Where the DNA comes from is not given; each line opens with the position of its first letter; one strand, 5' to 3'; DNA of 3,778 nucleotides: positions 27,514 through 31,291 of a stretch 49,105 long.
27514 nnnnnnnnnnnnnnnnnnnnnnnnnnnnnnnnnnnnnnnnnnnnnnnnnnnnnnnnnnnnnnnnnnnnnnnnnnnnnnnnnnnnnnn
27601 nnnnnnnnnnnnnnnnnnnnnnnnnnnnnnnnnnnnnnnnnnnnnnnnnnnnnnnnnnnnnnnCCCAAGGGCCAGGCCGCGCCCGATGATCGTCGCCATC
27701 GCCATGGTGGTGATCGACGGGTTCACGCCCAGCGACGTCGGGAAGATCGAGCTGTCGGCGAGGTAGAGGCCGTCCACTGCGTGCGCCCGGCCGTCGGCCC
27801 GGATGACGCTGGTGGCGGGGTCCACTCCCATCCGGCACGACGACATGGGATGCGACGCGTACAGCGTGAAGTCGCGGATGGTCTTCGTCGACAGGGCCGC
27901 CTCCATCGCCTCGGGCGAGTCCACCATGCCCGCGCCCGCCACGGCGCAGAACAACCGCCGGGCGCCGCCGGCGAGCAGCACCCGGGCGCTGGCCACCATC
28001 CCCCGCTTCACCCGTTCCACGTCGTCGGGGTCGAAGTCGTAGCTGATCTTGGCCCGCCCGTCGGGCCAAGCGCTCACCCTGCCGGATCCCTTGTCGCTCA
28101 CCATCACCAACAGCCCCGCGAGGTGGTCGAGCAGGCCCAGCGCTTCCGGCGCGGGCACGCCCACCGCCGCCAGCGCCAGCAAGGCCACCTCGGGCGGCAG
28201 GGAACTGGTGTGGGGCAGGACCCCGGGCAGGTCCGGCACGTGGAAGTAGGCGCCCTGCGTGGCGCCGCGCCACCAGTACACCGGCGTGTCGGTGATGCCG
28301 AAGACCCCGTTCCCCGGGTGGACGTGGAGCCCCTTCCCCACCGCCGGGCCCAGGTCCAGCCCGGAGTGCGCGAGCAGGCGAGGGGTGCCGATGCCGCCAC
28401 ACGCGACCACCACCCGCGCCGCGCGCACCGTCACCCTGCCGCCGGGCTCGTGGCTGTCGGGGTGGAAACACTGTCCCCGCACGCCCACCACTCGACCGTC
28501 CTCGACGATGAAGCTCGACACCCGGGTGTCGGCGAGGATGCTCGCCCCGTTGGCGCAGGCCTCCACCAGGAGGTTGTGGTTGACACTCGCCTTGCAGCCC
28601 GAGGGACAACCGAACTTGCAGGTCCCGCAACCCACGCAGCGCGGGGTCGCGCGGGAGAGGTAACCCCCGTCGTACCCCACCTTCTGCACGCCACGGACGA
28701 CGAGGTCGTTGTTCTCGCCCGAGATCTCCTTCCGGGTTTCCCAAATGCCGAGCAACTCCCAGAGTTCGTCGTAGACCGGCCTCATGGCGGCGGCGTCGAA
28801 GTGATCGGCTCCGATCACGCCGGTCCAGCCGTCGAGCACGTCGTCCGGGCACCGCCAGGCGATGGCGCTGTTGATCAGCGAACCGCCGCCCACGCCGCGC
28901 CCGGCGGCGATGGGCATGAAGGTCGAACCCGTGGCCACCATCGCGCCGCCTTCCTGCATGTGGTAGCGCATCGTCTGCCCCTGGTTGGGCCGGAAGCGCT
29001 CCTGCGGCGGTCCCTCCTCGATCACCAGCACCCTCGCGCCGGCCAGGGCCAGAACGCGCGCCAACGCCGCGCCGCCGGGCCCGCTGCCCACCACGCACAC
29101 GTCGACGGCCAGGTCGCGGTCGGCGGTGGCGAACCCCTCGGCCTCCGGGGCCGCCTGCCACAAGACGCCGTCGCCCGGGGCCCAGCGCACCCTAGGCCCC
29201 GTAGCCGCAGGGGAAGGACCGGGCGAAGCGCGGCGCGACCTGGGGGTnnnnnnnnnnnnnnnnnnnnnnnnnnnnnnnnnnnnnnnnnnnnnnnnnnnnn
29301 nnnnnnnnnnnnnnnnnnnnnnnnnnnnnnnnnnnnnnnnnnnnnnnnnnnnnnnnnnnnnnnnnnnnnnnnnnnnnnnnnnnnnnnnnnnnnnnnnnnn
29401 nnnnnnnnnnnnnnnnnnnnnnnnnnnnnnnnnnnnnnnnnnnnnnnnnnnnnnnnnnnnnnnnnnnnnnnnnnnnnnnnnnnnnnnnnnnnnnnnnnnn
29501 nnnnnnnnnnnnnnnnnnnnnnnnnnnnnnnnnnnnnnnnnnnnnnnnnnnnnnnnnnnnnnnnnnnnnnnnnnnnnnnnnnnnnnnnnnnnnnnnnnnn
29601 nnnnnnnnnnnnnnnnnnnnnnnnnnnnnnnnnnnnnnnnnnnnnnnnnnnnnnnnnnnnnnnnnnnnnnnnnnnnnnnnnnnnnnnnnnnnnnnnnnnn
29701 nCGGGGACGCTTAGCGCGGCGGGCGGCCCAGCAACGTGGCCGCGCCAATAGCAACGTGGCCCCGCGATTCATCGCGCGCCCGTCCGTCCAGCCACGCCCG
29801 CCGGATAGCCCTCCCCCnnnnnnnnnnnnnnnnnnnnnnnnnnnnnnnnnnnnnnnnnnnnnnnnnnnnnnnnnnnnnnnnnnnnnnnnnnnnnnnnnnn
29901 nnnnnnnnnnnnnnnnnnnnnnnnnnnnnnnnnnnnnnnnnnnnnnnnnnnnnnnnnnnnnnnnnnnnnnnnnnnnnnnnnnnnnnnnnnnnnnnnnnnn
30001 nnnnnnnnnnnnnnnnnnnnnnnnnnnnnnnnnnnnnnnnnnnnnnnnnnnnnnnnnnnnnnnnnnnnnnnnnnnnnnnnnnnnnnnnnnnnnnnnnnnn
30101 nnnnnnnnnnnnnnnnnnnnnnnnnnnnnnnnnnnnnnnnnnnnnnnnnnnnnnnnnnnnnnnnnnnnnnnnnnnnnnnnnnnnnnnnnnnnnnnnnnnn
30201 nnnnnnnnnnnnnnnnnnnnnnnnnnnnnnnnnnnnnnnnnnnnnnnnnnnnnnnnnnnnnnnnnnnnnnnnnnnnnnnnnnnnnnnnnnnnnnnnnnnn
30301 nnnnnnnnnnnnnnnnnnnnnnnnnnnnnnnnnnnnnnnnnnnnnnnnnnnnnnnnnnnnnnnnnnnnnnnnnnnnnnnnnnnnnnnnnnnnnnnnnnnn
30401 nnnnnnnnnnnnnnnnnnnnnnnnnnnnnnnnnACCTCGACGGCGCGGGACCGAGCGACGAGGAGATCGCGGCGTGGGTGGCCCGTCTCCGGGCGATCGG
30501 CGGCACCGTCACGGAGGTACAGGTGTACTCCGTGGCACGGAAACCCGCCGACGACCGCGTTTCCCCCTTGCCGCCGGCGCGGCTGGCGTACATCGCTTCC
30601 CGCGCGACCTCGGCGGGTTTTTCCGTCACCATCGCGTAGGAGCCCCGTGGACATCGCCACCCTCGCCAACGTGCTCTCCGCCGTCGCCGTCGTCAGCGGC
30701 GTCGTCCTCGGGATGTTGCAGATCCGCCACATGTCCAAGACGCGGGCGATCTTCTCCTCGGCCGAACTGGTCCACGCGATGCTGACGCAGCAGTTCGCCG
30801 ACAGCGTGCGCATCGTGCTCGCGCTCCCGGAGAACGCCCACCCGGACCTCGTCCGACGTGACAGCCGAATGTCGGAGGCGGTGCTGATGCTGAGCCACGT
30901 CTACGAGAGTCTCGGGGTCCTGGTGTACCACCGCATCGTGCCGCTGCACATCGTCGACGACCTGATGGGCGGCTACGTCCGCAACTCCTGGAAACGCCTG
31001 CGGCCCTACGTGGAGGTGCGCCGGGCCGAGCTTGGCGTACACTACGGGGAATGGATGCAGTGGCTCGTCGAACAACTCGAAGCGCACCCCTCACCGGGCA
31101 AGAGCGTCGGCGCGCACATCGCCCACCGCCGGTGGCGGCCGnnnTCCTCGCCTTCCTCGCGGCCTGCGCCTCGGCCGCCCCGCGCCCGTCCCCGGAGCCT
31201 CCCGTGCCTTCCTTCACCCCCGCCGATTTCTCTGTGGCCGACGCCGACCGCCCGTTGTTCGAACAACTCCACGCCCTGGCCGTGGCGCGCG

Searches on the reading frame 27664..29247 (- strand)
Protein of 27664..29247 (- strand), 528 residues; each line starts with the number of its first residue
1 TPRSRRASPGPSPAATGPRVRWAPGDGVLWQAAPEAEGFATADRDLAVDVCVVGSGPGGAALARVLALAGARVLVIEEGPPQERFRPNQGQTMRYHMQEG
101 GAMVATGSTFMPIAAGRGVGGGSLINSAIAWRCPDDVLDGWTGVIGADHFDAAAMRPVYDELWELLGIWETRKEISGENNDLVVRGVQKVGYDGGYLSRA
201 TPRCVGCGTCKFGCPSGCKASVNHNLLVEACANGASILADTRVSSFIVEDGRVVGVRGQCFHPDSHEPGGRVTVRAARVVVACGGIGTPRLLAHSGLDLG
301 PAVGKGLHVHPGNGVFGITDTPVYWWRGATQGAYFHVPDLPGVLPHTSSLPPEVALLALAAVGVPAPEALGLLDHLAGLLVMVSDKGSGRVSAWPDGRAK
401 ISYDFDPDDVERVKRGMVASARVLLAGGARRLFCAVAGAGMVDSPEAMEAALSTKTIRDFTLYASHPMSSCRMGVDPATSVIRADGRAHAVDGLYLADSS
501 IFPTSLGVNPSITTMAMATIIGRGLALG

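Call 28: search_protein_families(library=pfam, proteins=[window:27664-29247:-], max_evalue=0.001)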
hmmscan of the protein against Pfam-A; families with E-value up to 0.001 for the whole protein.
window:27664-29247:- (528 aa): 8 families
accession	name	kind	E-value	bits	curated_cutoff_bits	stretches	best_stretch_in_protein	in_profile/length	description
PF00732.25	GMC_oxred_N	-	4.9e-44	151.2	23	1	97-311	5-217/218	GMC oxidoreductase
PF05199.19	GMC_oxred_C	-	7.2e-22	78.9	24.6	1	398-518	19-139/139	GMC oxidoreductase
PF01266.30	DAO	-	1.1e-11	45.3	27.9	2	224-334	153-256/353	FAD dependent oxidoreductase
PF00890.30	FAD_binding_2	-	6.9e-11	42.4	20.4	1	227-343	144-256/414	FAD binding domain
PF07992.20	Pyr_redox_2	-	6.1e-07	29.6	26.1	1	49-95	2-44/291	Pyridine nucleotide-disulphide oxidoreductase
PF01494.25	FAD_binding_3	-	2.7e-06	27.3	22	1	48-78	2-32/349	FAD binding domain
PF13450.12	NAD_binding_8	-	0.0001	23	21.9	1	52-79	1-28/68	NAD(P)-binding Rossmann-like domain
PF12831.13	FAD_oxidored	-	0.0002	21.2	27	0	49-79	1-31/416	FAD dependent oxidoreductase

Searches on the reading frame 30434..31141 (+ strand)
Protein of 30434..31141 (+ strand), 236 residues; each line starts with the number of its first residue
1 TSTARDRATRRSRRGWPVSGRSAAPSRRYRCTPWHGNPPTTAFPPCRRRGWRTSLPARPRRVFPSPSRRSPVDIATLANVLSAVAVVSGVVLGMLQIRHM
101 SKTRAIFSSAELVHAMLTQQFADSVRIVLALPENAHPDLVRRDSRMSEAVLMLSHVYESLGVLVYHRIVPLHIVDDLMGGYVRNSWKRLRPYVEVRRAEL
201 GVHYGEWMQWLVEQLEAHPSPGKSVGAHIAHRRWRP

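Call 28: search_protein_families(library=pfam, proteins=[window:30434-31141:+], max_evalue=0.001)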
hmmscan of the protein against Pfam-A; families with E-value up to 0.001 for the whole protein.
window:30434-31141:+ (236 aa): 1 family
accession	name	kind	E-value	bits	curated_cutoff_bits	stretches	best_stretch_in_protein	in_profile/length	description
PF15956.11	DUF4760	-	7e-08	33.2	25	1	84-212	2-138/141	Domain of unknown function (DUF4760)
